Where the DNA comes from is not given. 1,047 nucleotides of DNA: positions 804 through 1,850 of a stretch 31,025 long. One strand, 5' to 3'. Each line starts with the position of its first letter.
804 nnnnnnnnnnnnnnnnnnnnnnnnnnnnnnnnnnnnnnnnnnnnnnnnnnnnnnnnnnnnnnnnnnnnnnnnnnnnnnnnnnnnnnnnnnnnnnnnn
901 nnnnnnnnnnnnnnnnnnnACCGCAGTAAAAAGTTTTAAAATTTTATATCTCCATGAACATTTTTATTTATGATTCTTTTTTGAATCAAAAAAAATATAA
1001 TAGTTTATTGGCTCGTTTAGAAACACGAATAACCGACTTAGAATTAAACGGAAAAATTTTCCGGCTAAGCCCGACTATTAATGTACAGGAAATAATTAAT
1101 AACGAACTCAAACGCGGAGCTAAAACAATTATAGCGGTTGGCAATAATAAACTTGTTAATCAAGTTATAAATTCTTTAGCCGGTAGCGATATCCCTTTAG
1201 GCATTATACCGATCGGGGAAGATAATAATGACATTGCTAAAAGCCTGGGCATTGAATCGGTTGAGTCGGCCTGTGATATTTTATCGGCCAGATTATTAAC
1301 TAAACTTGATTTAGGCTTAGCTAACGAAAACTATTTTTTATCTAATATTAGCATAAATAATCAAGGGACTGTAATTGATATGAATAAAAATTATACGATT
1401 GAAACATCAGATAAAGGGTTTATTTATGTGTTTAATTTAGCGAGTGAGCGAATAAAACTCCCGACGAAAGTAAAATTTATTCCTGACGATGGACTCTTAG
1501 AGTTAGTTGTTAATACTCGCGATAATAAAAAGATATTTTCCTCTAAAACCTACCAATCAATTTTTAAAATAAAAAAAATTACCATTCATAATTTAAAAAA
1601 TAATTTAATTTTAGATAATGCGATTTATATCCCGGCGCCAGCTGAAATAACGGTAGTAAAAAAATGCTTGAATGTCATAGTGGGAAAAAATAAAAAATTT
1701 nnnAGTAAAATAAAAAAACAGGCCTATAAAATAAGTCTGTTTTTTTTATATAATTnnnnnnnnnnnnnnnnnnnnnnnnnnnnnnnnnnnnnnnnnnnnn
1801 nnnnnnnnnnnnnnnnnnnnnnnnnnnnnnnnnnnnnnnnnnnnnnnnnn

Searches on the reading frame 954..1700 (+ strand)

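Call 48: search_protein_families(library=pfam, proteins=[window:954-1700:+], max_evalue=0.0001)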
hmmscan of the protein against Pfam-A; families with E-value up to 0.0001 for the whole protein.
window:954-1700:+ (249 aa): 1 family
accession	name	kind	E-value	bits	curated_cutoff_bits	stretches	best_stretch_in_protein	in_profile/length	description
PF00781.29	DAGK_cat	-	2e-10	40.8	23.6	1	4-121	4-123/125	Diacylglycerol kinase catalytic domain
